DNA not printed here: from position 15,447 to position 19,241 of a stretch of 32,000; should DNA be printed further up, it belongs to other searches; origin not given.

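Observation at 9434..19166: Promoter-to-terminator three-gene block of orphan proteins (1850, 165 and 1164 aa): candidate undescribed envelope or cell-contact system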

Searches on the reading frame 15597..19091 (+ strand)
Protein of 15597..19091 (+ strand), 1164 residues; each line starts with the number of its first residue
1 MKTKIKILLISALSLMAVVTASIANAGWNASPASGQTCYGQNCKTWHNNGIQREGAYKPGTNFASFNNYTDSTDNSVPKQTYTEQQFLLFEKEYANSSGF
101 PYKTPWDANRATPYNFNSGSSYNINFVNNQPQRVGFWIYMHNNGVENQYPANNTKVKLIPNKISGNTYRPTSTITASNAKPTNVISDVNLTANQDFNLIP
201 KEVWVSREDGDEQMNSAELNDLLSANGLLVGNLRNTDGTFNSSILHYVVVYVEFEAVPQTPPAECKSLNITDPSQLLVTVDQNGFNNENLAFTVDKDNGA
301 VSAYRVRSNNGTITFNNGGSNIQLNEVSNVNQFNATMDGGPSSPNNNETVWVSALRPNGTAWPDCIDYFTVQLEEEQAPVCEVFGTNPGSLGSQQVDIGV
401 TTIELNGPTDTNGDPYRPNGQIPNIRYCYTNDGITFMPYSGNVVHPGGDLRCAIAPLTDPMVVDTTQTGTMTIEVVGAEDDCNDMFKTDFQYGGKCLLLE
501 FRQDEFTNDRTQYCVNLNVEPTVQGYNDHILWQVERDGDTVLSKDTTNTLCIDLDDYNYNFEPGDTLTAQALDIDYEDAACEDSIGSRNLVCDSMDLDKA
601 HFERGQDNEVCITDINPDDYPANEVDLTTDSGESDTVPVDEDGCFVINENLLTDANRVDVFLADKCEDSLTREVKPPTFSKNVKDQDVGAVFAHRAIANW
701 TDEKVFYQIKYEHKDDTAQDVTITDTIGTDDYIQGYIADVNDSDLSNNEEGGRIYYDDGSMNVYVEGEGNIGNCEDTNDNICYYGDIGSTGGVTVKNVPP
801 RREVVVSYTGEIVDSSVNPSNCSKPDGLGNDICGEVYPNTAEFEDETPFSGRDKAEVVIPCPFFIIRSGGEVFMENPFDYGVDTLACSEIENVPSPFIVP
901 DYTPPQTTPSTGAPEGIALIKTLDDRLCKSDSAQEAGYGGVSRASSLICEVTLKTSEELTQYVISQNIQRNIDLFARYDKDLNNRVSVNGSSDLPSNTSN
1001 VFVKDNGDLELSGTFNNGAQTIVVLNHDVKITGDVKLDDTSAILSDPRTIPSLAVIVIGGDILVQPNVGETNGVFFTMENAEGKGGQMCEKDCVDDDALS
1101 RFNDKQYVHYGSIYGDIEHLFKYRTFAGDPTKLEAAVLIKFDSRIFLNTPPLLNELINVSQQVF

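Call 7: search_protein_families(library=pfam, proteins=[window:15597-19091:+], max_evalue=1)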
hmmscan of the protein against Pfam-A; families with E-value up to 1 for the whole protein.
window:15597-19091:+ (1164 aa): 2 families
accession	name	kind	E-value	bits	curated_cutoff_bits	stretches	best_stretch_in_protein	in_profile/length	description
PF16270.11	DUF4923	-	0.061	13.6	22.8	1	275-335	62-121/176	Lipocalin-like domain (DUF4923)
PF24558.1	DUF7604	-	0.35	11.6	25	1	466-529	31-90/147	Domain of unknown function (DUF7604)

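Call 13: find_homologous_proteins(query=window:15597-19091:+)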
Query window:15597-19091:+ (1164 aa): 13 proteins with E <= 0.001 among 8000 candidates.
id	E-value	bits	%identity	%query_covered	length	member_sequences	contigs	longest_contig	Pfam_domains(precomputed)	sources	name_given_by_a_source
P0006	0.0e+0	2695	100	100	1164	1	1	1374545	-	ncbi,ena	-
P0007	0.0e+0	2161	81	100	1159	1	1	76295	-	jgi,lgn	jgi:hypothetical protein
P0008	0.0e+0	1753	69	100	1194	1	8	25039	-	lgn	-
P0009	0.0e+0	1690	66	100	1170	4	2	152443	-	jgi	-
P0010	0.0e+0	1508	61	100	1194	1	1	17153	-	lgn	-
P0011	0.0e+0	1352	55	100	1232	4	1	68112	-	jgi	-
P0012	0.0e+0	1050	47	100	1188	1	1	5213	-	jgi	jgi:hypothetical protein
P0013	0.0e+0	1017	46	100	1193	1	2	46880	-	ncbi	ncbi:hypothetical protein ACFL10_02065 [Patescibacteria group bacterium]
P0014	8.4e-290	983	45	100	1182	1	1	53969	-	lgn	-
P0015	1.2e-286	972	44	100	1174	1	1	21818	-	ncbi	-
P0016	1.2e-278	946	45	100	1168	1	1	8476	-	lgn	-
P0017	1.4e-238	813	40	100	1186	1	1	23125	-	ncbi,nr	ncbi:hypothetical protein KKD70_03295 [Patescibacteria group bacterium]|nr:hypothetical protein [Pat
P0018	1.5e-205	704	37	100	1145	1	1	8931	-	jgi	-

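Call 16: find_encoding_contigs(protein=P0014, flank=10000, max_places=2)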
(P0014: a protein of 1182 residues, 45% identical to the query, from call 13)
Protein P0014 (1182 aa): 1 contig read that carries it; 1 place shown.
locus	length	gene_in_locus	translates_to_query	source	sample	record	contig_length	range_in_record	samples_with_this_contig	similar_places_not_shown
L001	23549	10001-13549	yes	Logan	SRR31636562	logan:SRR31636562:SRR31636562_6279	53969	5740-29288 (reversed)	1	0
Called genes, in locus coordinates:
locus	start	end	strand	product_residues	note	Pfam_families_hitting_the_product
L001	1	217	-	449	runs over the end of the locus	PF08245:Mur_ligase_M, PF02875:Mur_ligase_C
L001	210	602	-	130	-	PF01687:Flavokinase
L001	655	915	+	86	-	-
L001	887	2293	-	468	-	PF04932:Wzy_C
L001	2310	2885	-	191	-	PF02482:Ribosomal_S30AE, PF16321:Ribosom_S30AE_C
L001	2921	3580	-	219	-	PF00121:TIM, PF05690:ThiG (weak)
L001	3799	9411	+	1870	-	-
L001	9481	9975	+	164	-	-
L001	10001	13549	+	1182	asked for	-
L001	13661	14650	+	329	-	PF06144:DNA_pol3_delta, PF21694:DNA_pol3_delta_C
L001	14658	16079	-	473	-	PF03951:Gln-synt_N, PF00120:Gln-synt_C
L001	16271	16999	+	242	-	PF01978:TrmB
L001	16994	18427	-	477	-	PF01425:Amidase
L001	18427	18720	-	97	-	PF02686:GatC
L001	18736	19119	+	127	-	-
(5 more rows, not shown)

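Call 17: find_encoding_contigs(protein=P0013, flank=10000, max_places=2)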
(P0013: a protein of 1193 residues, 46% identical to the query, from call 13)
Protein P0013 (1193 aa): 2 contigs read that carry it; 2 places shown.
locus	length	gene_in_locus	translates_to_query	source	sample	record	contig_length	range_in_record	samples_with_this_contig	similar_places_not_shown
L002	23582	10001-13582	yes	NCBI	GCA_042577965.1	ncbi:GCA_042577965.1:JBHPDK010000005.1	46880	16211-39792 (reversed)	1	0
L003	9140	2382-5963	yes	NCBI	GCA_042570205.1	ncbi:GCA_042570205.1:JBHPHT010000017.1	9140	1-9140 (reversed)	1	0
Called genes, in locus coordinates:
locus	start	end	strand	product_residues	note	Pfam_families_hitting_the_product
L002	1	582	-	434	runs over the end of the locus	PF08245:Mur_ligase_M, PF02875:Mur_ligase_C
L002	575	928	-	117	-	PF01687:Flavokinase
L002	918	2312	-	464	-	PF04932:Wzy_C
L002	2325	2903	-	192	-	PF02482:Ribosomal_S30AE, PF16321:Ribosom_S30AE_C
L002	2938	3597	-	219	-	PF00121:TIM, PF05690:ThiG (weak)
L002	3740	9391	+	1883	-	-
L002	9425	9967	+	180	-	-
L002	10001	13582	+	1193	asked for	-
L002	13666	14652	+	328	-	PF06144:DNA_pol3_delta, PF21694:DNA_pol3_delta_C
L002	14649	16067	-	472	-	PF03951:Gln-synt_N, PF00120:Gln-synt_C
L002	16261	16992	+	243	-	PF01978:TrmB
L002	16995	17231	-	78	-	-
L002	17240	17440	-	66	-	-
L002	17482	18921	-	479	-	PF01425:Amidase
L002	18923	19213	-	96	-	PF02686:GatC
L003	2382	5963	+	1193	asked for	-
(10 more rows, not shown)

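Call 18: find_encoding_contigs(protein=P0017, flank=10000, max_places=2)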
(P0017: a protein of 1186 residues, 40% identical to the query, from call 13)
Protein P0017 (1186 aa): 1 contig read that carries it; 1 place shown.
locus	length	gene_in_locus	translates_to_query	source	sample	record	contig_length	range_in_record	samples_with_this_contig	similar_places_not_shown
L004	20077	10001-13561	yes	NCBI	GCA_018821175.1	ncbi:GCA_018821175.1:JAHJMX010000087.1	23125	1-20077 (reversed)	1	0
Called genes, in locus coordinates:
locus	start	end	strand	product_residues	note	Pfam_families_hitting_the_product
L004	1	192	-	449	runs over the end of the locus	PF08245:Mur_ligase_M, PF02875:Mur_ligase_C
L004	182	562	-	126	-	PF01687:Flavokinase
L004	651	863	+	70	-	-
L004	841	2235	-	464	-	PF04932:Wzy_C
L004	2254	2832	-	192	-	PF02482:Ribosomal_S30AE, PF16321:Ribosom_S30AE_C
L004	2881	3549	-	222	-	PF00121:TIM, PF05690:ThiG (faint)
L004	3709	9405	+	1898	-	-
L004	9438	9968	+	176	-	-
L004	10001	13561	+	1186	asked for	-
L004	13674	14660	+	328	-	PF06144:DNA_pol3_delta, PF21694:DNA_pol3_delta_C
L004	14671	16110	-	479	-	PF01425:Amidase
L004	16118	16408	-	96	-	PF02686:GatC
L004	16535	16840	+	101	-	-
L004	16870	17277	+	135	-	PF01467:CTP_transf_like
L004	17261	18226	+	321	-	PF18075:FtsX_ECD, PF02687:FtsX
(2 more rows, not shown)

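Call 25: search_solved_structures(query=A2, max_evalue=10)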
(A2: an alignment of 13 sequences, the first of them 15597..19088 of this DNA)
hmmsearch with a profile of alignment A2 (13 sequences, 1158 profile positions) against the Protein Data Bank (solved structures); distinct sequences matched with E-value up to 10: 0.

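Call 28: find_related_loci(query=A2, collection=genome_contigs, flank=10000)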
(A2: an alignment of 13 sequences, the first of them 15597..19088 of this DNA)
Query A2 (1164 aa) in genome_contigs; peptide patterns used: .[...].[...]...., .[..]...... (x = any residue, [..] = any of these).
43 stretches matched a pattern; 12 encode a relative of the query (tblastn E <= 1e-3); 10 distinct loci.
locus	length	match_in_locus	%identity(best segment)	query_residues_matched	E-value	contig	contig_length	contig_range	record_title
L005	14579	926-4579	54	1-1164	0e+0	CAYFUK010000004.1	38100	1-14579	MAG TPA_asm: uncultured Candidatus Peribacteria bacterium isolate ERP107533_co1_54 genome assembly, contig: NODE_416_len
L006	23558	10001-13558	46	1-1164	0e+0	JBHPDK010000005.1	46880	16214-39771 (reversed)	Patescibacteria group bacterium isolate SAG AM-311-A13 NODE_5_length_46880_cov_31.326770, whole genome shotgun sequence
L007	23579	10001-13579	46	2-1164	0e+0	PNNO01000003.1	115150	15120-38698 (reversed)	MAG: bacterium isolate SW.3.65 SW_1000070_115150, whole genome shotgun sequence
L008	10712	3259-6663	46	2-1147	0e+0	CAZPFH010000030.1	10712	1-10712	MAG TPA_asm: uncultured Candidatus Peribacteria bacterium isolate SRP332253_co1_95 genome assembly, contig: NODE_10399_l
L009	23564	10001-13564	45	1-1164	0e+0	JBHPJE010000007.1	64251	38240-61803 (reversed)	Patescibacteria group bacterium isolate SAG AM-312-L06 AM-312-L06_NODE_7, whole genome shotgun sequence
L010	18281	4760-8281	44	1-1164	0e+0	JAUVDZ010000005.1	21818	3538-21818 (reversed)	MAG: Candidatus Peregrinibacteria bacterium isolate CSMAG_310 CSMAG_310_k141_1223615_length_21818_cov_7.0000, whole geno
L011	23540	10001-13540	39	1-1164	0e+0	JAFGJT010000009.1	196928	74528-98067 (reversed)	MAG: Candidatus Peregrinibacteria bacterium isolate Zod_Metabat.293 k87_6013803, whole genome shotgun sequence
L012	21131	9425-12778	40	452-1160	1e-131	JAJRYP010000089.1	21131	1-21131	MAG: Patescibacteria group bacterium isolate Dive96_bin3.358 k141_2574883, whole genome shotgun sequence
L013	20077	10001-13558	40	1-1164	0e+0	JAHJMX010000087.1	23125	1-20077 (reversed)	MAG: Patescibacteria group bacterium isolate Old_saline.mb.71 Old_saline.mb.71_k141_821376, whole genome shotgun sequenc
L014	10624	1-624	55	966-1164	2e-62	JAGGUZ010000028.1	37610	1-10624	MAG: bacterium isolate AUK087 PB_MBMC_041_c_000000000004, whole genome shotgun sequence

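Call 41: search_protein_families(library=ncbifam, proteins=[window:15597-19091:+], max_evalue=1)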
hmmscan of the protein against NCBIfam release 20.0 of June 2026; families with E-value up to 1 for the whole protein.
window:15597-19091:+ (1164 aa): 0 families

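Call 42: predict_structure(alignment_id=A2)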
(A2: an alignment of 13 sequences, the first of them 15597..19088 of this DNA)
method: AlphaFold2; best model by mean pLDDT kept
length: 1164 residues; sequences in the alignment: 13
mean_pLDDT: 58.9   pTM: 0.29
mean pLDDT of the five models: 58.9, 57.8, 56.5, 55.8, 53.4
residues with pLDDT >= 90: 29; 70-90: 474; 50-70: 237; < 50: 424
segments of 3 or more residues with pLDDT < 50: 1-87, 96-98, 107-119, 180-185, 260-262, 385-393, 491-493, 576-579, 589-591, 674-702, 724-751, 776-778, 814-969, 1044-1048, 1095-1150, 1153-1164
pLDDT, mean of each block of 10 residues (from residue 1): 22 24 24 37 42 27 30 28 41 52 50 43 70 77 60 80 73 66 55 81 81 85 84 78 66 77 70 80 81 79 87 82 73 81 78 82 84 64 49 59 71 69 85 84 80 85 81 77 68 65 80 84 67 85 85 84 84 57 72 66 78 62 80 84 81 83 75 41 24 26 51 61 47 42 39 59 77 63 65 71 65 45 36 31 28 26 22 22 22 23 28 28 33 33 25 25 37 61 85 77 87 78 85 72 51 72 66 61 63 44 27 25 25 24 31 40 24
secondary structure, 60 per line:
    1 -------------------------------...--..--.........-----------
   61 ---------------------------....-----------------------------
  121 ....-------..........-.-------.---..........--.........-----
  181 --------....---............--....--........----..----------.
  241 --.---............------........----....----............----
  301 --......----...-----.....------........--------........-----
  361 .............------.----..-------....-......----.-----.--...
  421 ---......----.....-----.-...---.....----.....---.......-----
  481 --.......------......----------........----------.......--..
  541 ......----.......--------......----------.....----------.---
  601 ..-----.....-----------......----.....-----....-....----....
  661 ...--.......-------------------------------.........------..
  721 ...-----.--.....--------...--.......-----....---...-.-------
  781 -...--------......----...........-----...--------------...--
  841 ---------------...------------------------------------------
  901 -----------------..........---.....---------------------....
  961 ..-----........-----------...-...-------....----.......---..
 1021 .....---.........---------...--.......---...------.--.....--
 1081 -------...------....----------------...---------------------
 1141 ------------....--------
elements in order (helices of 4 or more, strands of 3 or more residues): H43-49 E88-91 E121-124 E132-141 E155-164 E167-175 E189-192 E196-207 E210-213 H216-223 E247-258 E265-272 E277-280 E285-296 E303-308 E313-315 E321-325 E332-339 E348-355 E361-373 E394-397 E399-404 E424-429 E434-438 E452-456 E461-465 E469-475 E483-489 E496-501 E512-519 E530-536 E539-546 E551-553 H554-557 E566-571 E582-586 E608-612 E624-629 E634-638 E644-647 H649-652 E657-663 E666-672 E704-712 E719-723 E732-736 E750-756 E762-765 E769-771 E782-784 E793-798 E803-813 E836-838 E856-858 H918-927 H931-935 H957-962 H968-975 E987-989 E1001-1004 E1009-1015 E1019-1025 E1029-1037 E1052-1058 E1062-1064 E1074-1078 E1088-1090 H1097-1100 H1153-1156

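Call 51: fold_search(model_id=the predicted structure, library=pdb)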
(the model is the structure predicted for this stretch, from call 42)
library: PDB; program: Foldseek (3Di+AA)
matches with E <= 10: 1616; with E <= 0.001: 306
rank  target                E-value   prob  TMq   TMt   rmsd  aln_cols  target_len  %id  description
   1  2win_A                8.3e-11  1.00  0.13  0.20  24.5       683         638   11  C3 convertase (C3bBb) stabilized by SCIN (released 2009-06-09)
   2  6ehg_A                2.6e-10  1.00  0.12  0.18  24.7       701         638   10  complement component C3b in complex with a nanobody (released 2018-02-14)
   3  9ijj_h                3.7e-10  0.99  0.08  0.06  45.0       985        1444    8  In situ structure of the central apparatus in mouse sperm axoneme. (released 2025-06-04)
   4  9u5z_E                6.7e-10  1.00  0.11  0.09  41.3       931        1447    8  C3 convertases zymogen C4b2 in activation state (released 2026-01-14)
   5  8uh2_A                7.5e-10  1.00  0.12  0.18  24.2       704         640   10  Complex of C3b with the inhibitor albicin (released 2024-05-08)
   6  3dmk_A                7.5e-10  1.00  0.10  0.13  24.6       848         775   12  Crystal structure of Down Syndrome Cell Adhesion Molecule (DSCAM) isoform 1.30.30, N-terminal eight Ig domains (released 2008-10-07)
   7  2a74_D                9.4e-10  1.00  0.12  0.19  26.1       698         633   11  Human Complement Component C3c (released 2005-09-27)
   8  2qki_A                9.9e-10  1.00  0.12  0.19  25.7       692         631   10  Human C3c in complex with the inhibitor compstatin (released 2007-08-14)
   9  2wii_A                1.2e-09  1.00  0.12  0.18  25.1       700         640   11  Complement C3b in complex with factor H domains 1-4 (released 2009-06-09)
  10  6rur_A                1.2e-09  1.00  0.12  0.18  24.2       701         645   11  Structure of the SCIN stabilized C3bBb convertase bound to properdin (released 2019-08-21)
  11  3t4a_A                1.2e-09  1.00  0.12  0.17  25.1       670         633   12  Structure of a truncated form of Staphylococcal Complement Inhibitor B bound to human C3c at 3.4 Angstrom resolution (released 2011-11-23)
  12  8uin_A                1.4e-09  1.00  0.13  0.19  24.1       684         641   11  Structure of the C3bBb-albicin complex (released 2024-05-08)
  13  3dmk_B                1.5e-09  1.00  0.10  0.14  26.0       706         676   12  Crystal structure of Down Syndrome Cell Adhesion Molecule (DSCAM) isoform 1.30.30, N-terminal eight Ig domains (released 2008-10-07)
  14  3g6j_A                1.5e-09  1.00  0.13  0.19  25.2       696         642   10  C3b in complex with a C3b specific Fab (released 2009-03-10)
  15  7qiv_A                1.5e-09  1.00  0.12  0.18  24.3       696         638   10  Structure of human C3b in complex with the EWE nanobody (released 2022-02-16)
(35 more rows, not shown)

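Call 57: find_encoding_contigs(protein=P0007, flank=10000, max_places=1)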
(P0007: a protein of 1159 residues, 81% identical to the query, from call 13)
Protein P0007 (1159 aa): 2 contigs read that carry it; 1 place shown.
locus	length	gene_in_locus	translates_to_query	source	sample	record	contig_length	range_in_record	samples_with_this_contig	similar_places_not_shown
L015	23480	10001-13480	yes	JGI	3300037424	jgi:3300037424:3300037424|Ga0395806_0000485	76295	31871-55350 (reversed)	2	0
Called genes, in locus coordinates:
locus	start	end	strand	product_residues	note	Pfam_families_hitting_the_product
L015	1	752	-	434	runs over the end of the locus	PF08245:Mur_ligase_M, PF02875:Mur_ligase_C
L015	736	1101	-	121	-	PF01687:Flavokinase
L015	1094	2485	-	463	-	PF04932:Wzy_C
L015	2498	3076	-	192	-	PF02482:Ribosomal_S30AE, PF16321:Ribosom_S30AE_C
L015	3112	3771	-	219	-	PF00121:TIM, PF05690:ThiG (weak)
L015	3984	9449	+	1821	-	-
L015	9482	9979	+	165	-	-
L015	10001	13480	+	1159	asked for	-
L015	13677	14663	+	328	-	PF06144:DNA_pol3_delta, PF21694:DNA_pol3_delta_C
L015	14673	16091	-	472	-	PF03951:Gln-synt_N, PF00120:Gln-synt_C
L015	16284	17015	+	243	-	PF01978:TrmB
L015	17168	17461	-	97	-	-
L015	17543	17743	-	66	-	-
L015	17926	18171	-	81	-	-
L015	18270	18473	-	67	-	-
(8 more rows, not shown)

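Call 58: find_encoding_contigs(protein=P0009, flank=10000, max_places=1)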
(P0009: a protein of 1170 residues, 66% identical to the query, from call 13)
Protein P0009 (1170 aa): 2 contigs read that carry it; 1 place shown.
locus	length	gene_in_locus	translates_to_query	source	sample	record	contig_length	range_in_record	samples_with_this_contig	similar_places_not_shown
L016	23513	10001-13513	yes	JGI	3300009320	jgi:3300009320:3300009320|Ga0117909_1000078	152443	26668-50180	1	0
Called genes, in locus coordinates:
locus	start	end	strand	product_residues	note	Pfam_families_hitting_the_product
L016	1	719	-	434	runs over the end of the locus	PF08245:Mur_ligase_M, PF02875:Mur_ligase_C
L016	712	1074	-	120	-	PF01687:Flavokinase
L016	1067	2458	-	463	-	PF04932:Wzy_C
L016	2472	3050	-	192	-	PF02482:Ribosomal_S30AE, PF16321:Ribosom_S30AE_C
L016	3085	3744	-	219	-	PF00121:TIM, PF05690:ThiG (weak)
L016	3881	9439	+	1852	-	-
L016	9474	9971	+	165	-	-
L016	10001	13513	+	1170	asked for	-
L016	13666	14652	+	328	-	PF06144:DNA_pol3_delta, PF21694:DNA_pol3_delta_C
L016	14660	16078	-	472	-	PF03951:Gln-synt_N, PF00120:Gln-synt_C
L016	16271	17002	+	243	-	PF01978:TrmB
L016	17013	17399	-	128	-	-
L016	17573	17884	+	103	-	-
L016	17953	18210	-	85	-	-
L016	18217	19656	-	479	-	PF01425:Amidase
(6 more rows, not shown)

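Call 59: find_encoding_contigs(protein=P0006, flank=10000, max_places=1)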
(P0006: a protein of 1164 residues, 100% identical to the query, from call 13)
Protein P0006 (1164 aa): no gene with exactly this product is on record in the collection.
